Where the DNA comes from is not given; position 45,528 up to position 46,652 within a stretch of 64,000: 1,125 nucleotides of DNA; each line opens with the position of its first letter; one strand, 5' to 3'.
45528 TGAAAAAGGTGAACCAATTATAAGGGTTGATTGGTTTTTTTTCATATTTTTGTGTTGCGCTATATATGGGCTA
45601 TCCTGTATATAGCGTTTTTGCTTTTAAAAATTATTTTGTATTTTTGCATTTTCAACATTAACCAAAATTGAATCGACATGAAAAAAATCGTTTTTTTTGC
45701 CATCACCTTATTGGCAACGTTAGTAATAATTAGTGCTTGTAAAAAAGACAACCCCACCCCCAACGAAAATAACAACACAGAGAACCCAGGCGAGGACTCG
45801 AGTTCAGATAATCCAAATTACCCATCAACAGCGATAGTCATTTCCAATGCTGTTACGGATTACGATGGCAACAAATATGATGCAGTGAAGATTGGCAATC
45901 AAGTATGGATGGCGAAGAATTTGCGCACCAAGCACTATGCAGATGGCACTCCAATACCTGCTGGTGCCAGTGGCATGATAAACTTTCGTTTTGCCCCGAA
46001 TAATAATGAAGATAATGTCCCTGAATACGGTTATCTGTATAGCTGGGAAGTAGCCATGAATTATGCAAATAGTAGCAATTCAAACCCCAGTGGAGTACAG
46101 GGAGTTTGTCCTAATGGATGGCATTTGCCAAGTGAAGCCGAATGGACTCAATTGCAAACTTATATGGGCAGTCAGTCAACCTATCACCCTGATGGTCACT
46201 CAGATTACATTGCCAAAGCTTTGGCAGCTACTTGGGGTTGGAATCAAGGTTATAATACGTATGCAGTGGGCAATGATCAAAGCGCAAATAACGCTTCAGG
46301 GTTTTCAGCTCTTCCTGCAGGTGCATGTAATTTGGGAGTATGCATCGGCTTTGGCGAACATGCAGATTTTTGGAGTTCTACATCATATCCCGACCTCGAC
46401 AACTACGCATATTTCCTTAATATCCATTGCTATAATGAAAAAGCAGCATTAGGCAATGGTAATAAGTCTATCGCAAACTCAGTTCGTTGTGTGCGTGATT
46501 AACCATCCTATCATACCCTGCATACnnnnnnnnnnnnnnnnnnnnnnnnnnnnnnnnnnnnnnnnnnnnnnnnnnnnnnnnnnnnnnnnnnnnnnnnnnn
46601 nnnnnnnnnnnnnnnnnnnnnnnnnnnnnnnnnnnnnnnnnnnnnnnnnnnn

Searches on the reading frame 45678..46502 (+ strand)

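Call 70: search_protein_families(library=pfam, proteins=[window:45678-46502:+], max_evalue=0.00001)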
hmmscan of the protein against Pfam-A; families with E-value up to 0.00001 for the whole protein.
window:45678-46502:+ (274 aa): 1 family
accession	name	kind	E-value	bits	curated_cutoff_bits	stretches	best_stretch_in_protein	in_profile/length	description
PF09603.15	Fib_succ_major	-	1.8e-36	126.6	33.9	1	70-273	1-187/187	Fibrobacter succinogenes major domain (Fib_succ_major)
